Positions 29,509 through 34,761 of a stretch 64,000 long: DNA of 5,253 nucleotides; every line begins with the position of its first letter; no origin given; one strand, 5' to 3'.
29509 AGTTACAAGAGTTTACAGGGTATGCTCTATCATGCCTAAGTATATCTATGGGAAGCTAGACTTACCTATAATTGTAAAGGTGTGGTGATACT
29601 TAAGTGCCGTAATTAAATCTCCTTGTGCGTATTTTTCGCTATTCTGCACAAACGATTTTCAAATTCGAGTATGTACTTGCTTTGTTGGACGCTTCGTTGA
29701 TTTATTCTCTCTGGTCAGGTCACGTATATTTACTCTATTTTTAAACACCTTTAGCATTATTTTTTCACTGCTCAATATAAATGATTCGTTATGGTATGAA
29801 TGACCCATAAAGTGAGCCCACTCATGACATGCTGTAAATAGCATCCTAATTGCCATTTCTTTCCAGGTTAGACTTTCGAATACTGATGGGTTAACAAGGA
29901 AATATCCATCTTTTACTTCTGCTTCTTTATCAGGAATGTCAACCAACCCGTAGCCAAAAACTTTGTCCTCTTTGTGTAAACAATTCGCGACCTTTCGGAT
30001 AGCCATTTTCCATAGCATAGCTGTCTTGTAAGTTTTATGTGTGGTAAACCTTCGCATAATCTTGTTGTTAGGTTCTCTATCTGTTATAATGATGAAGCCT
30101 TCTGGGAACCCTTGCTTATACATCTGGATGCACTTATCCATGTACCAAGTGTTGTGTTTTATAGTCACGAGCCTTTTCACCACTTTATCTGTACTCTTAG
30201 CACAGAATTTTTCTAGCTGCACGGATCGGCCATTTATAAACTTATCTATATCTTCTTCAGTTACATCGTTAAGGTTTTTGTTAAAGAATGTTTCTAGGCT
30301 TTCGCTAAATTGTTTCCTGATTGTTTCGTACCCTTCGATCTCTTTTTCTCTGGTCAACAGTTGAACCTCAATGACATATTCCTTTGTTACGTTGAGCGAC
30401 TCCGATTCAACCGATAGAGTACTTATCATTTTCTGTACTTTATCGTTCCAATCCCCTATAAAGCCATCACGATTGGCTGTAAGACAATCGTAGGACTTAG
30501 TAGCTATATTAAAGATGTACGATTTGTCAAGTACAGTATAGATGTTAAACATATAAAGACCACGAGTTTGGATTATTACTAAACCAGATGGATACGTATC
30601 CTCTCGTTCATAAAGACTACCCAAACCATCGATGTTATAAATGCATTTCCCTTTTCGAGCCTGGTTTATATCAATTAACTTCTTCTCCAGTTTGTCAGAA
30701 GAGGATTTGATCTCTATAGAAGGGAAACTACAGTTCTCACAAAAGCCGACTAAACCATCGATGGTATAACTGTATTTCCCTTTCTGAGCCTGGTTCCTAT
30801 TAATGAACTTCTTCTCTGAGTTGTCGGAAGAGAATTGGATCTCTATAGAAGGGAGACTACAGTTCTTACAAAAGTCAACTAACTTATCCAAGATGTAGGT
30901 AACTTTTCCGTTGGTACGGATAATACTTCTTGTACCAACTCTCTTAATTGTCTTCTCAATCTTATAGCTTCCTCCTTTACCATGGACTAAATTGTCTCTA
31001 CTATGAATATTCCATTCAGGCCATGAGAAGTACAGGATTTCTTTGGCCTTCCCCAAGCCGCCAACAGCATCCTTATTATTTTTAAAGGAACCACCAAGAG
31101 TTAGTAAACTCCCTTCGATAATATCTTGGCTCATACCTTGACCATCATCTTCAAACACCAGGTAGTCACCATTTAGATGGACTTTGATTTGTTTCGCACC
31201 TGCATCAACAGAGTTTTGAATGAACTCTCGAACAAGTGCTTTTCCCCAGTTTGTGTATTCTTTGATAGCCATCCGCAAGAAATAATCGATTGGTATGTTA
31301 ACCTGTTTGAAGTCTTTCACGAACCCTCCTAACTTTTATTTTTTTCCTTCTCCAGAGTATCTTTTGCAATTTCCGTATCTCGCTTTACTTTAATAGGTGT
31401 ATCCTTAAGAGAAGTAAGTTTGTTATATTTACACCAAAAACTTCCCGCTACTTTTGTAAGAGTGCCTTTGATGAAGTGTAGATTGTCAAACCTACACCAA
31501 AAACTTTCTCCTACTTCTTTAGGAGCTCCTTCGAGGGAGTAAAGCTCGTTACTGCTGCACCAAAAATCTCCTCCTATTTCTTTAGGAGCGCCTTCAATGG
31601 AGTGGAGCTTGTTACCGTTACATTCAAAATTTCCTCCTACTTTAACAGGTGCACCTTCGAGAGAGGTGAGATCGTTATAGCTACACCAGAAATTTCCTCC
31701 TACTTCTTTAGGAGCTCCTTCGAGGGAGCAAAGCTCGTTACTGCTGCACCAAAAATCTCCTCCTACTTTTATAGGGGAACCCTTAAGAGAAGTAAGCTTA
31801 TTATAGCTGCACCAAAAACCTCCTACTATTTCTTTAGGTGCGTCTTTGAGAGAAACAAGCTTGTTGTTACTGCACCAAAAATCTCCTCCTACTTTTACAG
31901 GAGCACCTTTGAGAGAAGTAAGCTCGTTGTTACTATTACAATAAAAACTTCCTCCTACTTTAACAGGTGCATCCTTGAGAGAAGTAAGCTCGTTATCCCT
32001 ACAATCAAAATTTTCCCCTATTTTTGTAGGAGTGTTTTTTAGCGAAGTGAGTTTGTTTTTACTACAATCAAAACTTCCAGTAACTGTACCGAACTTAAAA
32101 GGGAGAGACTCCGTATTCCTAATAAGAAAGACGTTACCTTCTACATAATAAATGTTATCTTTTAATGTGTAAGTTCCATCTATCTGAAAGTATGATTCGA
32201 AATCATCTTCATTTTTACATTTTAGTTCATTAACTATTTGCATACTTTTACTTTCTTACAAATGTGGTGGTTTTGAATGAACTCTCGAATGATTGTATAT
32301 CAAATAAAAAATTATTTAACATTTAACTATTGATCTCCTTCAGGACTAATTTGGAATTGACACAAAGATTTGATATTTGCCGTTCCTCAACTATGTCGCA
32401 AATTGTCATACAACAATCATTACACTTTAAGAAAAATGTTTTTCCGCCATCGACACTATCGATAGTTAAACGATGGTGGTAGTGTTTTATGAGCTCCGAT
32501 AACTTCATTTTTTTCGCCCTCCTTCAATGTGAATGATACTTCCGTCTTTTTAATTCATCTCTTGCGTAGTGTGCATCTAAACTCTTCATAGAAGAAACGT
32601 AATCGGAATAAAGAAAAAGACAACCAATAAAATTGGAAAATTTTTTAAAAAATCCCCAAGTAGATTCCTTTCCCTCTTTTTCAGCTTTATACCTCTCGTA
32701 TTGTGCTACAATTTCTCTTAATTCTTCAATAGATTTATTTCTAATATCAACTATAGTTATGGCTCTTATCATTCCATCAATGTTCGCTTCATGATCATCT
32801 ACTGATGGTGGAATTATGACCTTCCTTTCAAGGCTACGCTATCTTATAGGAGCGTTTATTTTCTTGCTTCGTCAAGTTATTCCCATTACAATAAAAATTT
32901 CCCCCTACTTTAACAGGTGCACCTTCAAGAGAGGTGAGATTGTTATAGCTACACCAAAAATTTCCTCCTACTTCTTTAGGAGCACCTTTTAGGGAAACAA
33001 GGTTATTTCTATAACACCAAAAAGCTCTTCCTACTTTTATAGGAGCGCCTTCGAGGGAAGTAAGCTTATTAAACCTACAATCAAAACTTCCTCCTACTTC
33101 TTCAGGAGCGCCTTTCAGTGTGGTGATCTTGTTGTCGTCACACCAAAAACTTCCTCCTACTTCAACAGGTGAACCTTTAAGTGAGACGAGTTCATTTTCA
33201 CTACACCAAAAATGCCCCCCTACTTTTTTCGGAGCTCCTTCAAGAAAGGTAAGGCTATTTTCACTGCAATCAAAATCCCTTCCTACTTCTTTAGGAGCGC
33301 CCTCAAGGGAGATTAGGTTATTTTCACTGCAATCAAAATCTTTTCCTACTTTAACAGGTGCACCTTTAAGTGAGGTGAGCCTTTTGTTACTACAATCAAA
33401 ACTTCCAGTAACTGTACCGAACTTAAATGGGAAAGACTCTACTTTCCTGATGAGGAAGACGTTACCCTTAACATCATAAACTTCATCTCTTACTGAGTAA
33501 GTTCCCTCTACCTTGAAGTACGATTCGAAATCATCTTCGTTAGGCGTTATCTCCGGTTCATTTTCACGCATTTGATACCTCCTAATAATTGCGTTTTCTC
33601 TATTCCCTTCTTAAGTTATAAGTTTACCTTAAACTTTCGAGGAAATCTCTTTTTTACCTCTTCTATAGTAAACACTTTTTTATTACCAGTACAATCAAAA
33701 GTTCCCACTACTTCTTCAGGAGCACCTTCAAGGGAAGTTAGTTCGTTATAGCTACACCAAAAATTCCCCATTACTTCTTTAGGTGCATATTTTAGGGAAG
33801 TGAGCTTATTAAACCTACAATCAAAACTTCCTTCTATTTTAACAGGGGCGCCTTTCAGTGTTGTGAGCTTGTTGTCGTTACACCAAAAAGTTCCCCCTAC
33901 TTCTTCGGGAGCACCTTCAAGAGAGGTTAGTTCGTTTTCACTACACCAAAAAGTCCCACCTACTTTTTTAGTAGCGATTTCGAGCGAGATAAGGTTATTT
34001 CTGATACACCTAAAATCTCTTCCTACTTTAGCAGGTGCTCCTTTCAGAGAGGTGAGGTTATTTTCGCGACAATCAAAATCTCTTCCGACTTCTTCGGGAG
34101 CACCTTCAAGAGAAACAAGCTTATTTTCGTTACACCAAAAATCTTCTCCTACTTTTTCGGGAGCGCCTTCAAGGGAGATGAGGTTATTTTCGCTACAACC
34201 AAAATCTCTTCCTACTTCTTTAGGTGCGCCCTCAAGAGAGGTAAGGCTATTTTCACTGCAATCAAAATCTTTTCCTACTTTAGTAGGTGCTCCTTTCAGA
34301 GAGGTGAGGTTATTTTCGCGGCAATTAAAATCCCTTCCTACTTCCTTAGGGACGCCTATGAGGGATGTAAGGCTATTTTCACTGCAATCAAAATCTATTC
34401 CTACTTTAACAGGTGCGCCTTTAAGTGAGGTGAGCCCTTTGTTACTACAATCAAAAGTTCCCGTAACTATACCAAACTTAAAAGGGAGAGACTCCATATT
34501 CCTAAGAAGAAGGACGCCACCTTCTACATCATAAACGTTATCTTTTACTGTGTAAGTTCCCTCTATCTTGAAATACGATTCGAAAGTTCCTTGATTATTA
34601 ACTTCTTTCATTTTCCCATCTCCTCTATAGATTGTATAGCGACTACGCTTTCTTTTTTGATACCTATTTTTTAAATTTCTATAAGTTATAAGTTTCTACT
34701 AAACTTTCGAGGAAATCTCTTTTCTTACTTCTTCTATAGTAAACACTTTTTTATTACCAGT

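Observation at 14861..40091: Identical nucleotide modules recur in different LRR genes at different array positions (cassette shuffling or gene conversion)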

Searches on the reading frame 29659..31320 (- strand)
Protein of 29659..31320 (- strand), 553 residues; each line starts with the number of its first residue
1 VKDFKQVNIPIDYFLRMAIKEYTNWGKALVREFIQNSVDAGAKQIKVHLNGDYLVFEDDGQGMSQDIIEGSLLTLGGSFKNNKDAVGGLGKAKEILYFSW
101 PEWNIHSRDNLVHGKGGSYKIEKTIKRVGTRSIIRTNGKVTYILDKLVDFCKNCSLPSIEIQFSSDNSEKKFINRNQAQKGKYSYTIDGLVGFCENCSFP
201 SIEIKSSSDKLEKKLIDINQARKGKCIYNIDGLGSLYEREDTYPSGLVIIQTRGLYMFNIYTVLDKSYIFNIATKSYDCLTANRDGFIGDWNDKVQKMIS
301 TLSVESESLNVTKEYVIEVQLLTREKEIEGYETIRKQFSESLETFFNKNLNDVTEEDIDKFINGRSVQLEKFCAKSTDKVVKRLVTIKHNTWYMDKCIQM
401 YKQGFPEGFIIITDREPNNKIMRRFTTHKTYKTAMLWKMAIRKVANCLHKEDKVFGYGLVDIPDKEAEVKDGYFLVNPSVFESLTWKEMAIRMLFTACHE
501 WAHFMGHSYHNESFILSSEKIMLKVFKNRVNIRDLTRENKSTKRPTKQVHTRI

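Call 18: search_protein_families(library=phrogs, proteins=[window:29659-31320:-], max_evalue=0.001)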
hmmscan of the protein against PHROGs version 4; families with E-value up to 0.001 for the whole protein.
window:29659-31320:- (553 aa): 2 families
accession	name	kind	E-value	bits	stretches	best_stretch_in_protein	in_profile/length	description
phrog_6203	-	unknown function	4.9e-08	33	1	8-83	9-85/644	-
phrog_6077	-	unknown function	0.00034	20.9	1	28-90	20-78/366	-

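Call 21: find_related_loci(query=window:29659-31320:-, collection=viral_contigs, flank=10000)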
Query window:29659-31320:- (553 aa) in viral_contigs; peptide patterns used: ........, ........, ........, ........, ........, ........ (x = any residue, [..] = any of these).
2 stretches matched a pattern, but none encodes a relative of the query by tblastn (E <= 1e-3).

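Call 58: find_related_loci(query=window:29659-31320:-, collection=metagenome_contigs, flank=10000)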
Query window:29659-31320:- (553 aa) in metagenome_contigs; peptide patterns used: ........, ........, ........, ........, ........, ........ (x = any residue, [..] = any of these).
18 stretches matched a pattern, but none encodes a relative of the query by tblastn (E <= 1e-3).

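Call 65: search_protein_families(library=pfam, proteins=[window:29659-31320:-], max_evalue=0.001)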
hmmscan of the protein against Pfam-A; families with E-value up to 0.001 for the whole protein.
window:29659-31320:- (553 aa): 2 families
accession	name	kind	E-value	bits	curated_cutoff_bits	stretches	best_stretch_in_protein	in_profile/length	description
PF13589.12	HATPase_c_3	-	5.9e-08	33.3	25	1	30-85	7-66/137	Histidine kinase-, DNA gyrase B-, and HSP90-like ATPase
PF02518.31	HATPase_c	-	0.00039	21.3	26.4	1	29-84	9-68/111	Histidine kinase-, DNA gyrase B-, and HSP90-like ATPase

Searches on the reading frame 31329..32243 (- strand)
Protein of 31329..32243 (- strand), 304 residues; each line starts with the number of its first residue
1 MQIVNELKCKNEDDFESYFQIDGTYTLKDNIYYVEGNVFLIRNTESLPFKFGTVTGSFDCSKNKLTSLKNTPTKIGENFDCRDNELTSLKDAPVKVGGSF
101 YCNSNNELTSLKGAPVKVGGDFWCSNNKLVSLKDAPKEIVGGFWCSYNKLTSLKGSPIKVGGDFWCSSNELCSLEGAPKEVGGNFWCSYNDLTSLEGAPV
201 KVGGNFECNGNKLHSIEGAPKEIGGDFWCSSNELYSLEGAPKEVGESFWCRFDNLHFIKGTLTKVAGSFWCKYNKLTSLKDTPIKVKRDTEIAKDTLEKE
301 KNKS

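Call 4: search_protein_families(library=pfam, proteins=[window:31329-32243:-], max_evalue=0.01)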
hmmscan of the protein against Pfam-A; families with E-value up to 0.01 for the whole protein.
window:31329-32243:- (304 aa): 2 families
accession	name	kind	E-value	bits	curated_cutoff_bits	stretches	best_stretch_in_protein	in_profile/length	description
PF14485.11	DUF4431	-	0.00013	22.1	24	0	106-127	12-33/48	Domain of unknown function (DUF4431)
PF16233.10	DUF4893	-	0.0015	18.6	36.2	0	54-82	55-83/169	Domain of unknown function (DUF4893)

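Call 49: find_encoding_contigs(protein=window:31329-32243:-, flank=10000, max_places=6)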
Protein window:31329-32243:- (304 aa): no gene with exactly this product is on record in the collection.

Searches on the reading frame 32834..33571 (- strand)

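Call 4: search_protein_families(library=pfam, proteins=[window:32834-33571:-], max_evalue=0.01)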
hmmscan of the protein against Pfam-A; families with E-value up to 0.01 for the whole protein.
window:32834-33571:- (245 aa): 2 families
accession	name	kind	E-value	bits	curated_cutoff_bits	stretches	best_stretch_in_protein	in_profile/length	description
PF16233.10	DUF4893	-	6.4e-05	23.1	36.2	0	155-186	51-82/169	Domain of unknown function (DUF4893)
PF01462.23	LRRNT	-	0.00063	19.7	25.8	0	204-215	12-23/28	Leucine rich repeat N-terminal domain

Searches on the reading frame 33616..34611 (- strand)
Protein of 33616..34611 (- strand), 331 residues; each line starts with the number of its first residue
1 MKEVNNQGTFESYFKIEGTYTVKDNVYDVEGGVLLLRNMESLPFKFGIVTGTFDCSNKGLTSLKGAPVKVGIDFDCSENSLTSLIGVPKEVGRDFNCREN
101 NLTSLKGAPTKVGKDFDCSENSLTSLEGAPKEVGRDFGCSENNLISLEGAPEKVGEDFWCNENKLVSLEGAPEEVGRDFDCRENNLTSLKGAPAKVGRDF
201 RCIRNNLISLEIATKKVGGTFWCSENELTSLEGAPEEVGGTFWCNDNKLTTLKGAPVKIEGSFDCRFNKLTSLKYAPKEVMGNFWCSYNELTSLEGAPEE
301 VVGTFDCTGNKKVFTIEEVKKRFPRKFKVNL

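Call 4: search_protein_families(library=pfam, proteins=[window:33616-34611:-], max_evalue=0.01)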
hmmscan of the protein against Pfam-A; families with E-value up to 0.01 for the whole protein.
window:33616-34611:- (331 aa): 2 families
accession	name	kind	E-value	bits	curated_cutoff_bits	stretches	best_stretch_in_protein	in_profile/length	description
PF01462.23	LRRNT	-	1.2e-08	34.8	25.8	0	52-63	12-23/28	Leucine rich repeat N-terminal domain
PF16233.10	DUF4893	-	5.9e-05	23.2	36.2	0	255-288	51-84/169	Domain of unknown function (DUF4893)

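Call 6: search_dna_similar(query=window:33616-34611:-, collection=phages, mode=protein, max_rows=20)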
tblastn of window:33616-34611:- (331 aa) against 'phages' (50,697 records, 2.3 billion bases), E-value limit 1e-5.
Records with a match: 20; places in all: 73; records where one place covers at least 80% of the query: 2.
Best place of each record, by identity: <60% 20.
By first word of the organism name: Prevotella 11; Listeria 4; uncultured 3; Vibrio 2.
By host as written in the record: Prevotella sp. 11; Listeria monocytogenes 4; - 3; Vibrio alginolyticus CECT 521 2.
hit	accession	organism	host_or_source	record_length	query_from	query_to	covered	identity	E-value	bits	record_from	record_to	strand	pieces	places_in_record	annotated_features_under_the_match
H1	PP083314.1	Vibrio phage VB_VaC_SRILMA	Vibrio alginolyticus CECT 521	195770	51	311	79%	55.3%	3e-46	342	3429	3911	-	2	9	hypothetical protein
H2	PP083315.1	Vibrio phage VB_VaC_TDDLMA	Vibrio alginolyticus CECT 521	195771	51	311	79%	55.3%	4e-47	343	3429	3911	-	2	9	hypothetical protein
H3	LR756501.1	uncultured phage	metagenomic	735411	14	310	90%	37.1%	5e-28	192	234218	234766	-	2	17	record has no annotation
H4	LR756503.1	uncultured phage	metagenomic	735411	14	310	90%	37.1%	5e-28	192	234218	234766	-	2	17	record has no annotation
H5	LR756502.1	uncultured phage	metagenomic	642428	17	257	73%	31.9%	1e-9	123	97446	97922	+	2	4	record has no annotation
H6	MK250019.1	Prevotella phage Lak-A2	Prevotella sp.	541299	76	316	73%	28.0%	4e-9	64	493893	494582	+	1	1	record has no annotation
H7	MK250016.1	Prevotella phage Lak-A1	Prevotella sp.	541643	76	316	73%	27.6%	9e-9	63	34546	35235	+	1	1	record has no annotation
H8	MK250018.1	Prevotella phage Lak-A1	Prevotella sp.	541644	76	316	73%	27.6%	9e-9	63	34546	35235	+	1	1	record has no annotation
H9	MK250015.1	Prevotella phage Lak-A1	Prevotella sp.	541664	76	316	73%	27.6%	9e-9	63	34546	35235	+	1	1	record has no annotation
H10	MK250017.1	Prevotella phage Lak-A1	Prevotella sp.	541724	76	316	73%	27.6%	9e-9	63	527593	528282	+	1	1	record has no annotation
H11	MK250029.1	Prevotella phage Lak-C1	Prevotella sp.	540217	76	316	73%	27.3%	5e-8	61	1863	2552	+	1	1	record has no annotation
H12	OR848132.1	Listeria phage LM 4-14-1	Listeria monocytogenes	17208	74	313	73%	24.7%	2e-13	77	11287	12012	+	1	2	record has no annotation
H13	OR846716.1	Listeria phage LM 4-11-1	Listeria monocytogenes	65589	74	313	73%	24.7%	2e-13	77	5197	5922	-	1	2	record has no annotation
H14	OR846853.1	Listeria phage LM 4-11-1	Listeria monocytogenes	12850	74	313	73%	23.5%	2e-12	74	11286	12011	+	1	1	record has no annotation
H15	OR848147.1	Listeria phage LM 4-14-1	Listeria monocytogenes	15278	74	313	73%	23.5%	2e-12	74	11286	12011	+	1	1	record has no annotation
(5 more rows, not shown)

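Call 18: search_protein_families(library=phrogs, proteins=[window:33616-34611:-], max_evalue=0.001)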
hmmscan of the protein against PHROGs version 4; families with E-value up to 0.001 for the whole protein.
window:33616-34611:- (331 aa): 2 families
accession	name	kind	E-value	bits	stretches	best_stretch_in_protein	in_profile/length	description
phrog_7816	-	unknown function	5.4e-18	65.6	1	72-312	89-330/739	-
phrog_21719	-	unknown function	1e-15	58.2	1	118-210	114-203/554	-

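Call 22: find_related_loci(query=window:33616-34611:-, collection=viral_contigs, flank=10000)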
Query window:33616-34611:- (331 aa) in viral_contigs; peptide patterns used: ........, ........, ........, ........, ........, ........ (x = any residue, [..] = any of these).
1 stretches matched a pattern; 1 encode a relative of the query (tblastn E <= 1e-3); 1 distinct loci.
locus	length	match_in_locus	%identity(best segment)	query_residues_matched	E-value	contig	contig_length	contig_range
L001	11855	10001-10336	52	75-320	2e-26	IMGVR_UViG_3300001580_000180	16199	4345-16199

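Call 24: find_homologous_proteins(query=window:33616-34611:-, max_evalue=0.00001)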
Query window:33616-34611:- (331 aa): 7542 proteins with E <= 0.00001 among 8000 candidates; the best 120 are listed.
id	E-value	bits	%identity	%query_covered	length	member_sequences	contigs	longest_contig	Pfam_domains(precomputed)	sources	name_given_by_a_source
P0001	2.1e-147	509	51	93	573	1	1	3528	-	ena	-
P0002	1.1e-142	493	52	91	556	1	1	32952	PF01462.24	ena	-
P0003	1.2e-130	453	53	83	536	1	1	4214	PF12799.14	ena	-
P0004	5.5e-125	435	50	90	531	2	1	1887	PF12799.14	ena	-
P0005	1.8e-123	430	51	90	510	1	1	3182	-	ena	-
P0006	8.8e-122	424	50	92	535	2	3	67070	-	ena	-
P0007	8.8e-118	411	53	90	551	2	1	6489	PF25896.1,PF12799.14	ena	-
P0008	2.5e-107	377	51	93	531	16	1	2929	-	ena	-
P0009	1.4e-106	374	49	76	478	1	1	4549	PF12799.14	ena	-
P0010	5.3e-106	372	61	63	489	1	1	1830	-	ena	-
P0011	7.3e-105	369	51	91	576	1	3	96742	-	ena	-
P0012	2.1e-104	367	55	87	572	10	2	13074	-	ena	-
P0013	5.7e-104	366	53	95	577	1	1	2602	PF12799.14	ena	-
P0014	7.6e-104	365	55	78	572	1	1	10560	-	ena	-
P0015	1.4e-103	365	53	82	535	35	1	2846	PF12799.14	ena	-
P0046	9.3e-91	322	53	71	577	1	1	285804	-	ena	-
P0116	1.1e-78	283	60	72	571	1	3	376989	PF12799.14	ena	-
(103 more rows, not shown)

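Call 29: get_annotated_region(hit=H1, flank=12000)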
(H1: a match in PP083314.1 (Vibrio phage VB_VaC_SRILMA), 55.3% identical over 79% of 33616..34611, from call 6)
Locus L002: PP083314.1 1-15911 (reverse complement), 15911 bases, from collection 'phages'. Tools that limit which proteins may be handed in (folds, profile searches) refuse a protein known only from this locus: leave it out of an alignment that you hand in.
description: Vibrio phage VB_VaC_SRILMA, complete genome.
organism: Vibrio phage VB_VaC_SRILMA (NCBI taxid 3133107)
taxonomy: Viruses; Duplodnaviria; Heunggongvirae; Uroviricota; Caudoviricetes
host: Vibrio alginolyticus CECT 521; source: water samples collected in Ilhavo channel; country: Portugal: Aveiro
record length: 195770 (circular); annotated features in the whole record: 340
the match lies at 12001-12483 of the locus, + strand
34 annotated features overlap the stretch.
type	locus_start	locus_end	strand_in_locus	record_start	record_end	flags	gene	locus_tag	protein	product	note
CDS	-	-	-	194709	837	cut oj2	-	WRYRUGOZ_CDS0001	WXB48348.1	terminase large subunit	-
CDS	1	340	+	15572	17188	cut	-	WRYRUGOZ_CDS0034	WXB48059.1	DNA polymerase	-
CDS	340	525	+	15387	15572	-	-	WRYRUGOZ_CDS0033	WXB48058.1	hypothetical protein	-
CDS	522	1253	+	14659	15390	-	-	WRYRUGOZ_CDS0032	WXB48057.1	homing endonuclease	-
CDS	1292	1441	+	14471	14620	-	-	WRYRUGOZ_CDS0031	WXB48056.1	DNA polymerase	-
CDS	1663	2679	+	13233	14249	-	-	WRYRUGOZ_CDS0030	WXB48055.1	DNA polymerase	-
CDS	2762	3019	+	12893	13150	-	-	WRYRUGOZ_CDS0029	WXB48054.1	hypothetical protein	-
CDS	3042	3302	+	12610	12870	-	-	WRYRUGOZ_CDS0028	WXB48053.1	hypothetical protein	-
CDS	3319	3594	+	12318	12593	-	-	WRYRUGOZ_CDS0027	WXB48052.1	hypothetical protein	-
CDS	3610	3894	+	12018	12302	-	-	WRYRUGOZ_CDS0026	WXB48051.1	hypothetical protein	-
CDS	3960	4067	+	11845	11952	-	-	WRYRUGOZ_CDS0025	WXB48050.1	hypothetical protein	-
CDS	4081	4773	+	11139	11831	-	-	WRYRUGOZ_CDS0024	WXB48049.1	hypothetical protein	-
CDS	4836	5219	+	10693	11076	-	-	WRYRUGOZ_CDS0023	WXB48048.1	clamp loader of DNA polymerase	-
CDS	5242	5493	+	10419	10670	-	-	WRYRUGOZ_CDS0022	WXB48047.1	hypothetical protein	-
CDS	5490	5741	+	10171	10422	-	-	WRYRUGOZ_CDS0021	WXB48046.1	hypothetical protein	-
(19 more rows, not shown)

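Call 31: get_annotated_region(hit=H3, flank=3000)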
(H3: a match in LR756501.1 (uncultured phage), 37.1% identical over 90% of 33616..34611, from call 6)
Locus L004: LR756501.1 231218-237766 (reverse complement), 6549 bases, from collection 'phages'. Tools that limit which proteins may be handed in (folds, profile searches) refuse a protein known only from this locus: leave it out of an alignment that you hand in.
description: uncultured phage genome assembly, chromosome: 1.
organism: uncultured phage (NCBI taxid 278008)
taxonomy: Viruses; environmental samples
host: -; source: metagenomic; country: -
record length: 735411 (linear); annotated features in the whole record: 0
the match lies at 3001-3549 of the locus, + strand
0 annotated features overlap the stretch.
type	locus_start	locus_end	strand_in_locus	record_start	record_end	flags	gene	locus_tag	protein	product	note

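Call 32: find_encoding_contigs(protein=P0116, flank=10000, max_places=2)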
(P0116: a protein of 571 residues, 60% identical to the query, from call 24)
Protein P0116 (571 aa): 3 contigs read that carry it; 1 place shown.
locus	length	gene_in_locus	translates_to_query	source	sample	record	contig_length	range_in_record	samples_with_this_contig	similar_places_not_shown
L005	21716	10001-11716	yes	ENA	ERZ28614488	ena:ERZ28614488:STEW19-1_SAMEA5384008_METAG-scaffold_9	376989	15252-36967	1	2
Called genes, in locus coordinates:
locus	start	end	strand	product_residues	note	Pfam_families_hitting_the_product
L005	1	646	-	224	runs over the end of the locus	-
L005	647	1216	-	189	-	-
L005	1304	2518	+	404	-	PF00154:RecA_N, PF25199:nSTAND_NTPase5 (weak)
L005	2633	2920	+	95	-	-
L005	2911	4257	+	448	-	PF06745:ATPase (faint), PF13481:AAA_25, PF03796:DnaB_C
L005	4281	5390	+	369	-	PF00004:AAA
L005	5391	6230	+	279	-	PF02086:MethyltransfD12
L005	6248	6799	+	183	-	PF15891:Nuc_deoxyri_tr2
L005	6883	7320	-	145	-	-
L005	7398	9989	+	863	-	-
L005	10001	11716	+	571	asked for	PF12799:LRR_4 (faint)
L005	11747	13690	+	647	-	-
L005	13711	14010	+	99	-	-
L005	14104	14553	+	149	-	-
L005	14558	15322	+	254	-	PF00929:RNase_T, PF20600:ExoX-like_C (weak)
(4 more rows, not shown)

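Call 33: find_encoding_contigs(protein=P0046, flank=10000, max_places=2)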
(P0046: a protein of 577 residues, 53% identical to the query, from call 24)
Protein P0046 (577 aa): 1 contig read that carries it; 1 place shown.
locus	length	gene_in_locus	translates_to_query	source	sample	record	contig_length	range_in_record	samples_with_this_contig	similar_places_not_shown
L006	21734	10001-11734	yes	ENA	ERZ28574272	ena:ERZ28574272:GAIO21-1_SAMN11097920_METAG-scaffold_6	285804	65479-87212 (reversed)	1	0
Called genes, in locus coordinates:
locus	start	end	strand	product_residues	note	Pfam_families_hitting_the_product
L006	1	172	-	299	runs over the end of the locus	-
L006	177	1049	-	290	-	-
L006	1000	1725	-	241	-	-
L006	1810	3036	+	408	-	PF00154:RecA_N, PF06745:ATPase (faint), PF25199:nSTAND_NTPase5 (faint)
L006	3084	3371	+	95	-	-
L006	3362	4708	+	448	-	PF06745:ATPase (weak), PF13481:AAA_25 (weak), PF03796:DnaB_C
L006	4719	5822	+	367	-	PF20720:nSTAND3 (weak), PF00004:AAA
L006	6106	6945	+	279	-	PF02086:MethyltransfD12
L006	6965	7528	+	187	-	PF15891:Nuc_deoxyri_tr2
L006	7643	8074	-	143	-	-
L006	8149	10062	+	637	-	-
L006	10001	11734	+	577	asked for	-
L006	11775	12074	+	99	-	-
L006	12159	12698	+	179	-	PF04542:Sigma70_r2, PF08281:Sigma70_r4_2, PF04545:Sigma70_r4 (weak)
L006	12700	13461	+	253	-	PF00929:RNase_T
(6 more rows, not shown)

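Call 41: search_protein_families(library=ncbifam, proteins=[window:33616-34611:-], max_evalue=0.01)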
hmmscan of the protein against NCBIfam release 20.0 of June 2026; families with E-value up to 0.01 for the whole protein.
window:33616-34611:- (331 aa): 1 family
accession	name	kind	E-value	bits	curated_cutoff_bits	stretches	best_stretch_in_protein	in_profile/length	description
NF033187.0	internalin_J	exception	3.1e-16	58.9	1700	2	139-310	122-294/846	class 1 internalin InlJ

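Call 48: find_encoding_contigs(protein=window:33616-34611:-, flank=10000, max_places=6)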
Protein window:33616-34611:- (331 aa): 2 contigs read that carry it; 1 place shown.
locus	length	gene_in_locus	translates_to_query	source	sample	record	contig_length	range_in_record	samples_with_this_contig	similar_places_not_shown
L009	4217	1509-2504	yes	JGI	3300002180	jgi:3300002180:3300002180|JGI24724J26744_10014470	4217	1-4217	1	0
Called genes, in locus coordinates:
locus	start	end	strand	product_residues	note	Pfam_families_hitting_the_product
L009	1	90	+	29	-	?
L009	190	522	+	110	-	-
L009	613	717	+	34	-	-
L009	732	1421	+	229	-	-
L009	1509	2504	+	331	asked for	-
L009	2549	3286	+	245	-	-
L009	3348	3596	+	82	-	-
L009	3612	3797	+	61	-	-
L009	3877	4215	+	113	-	?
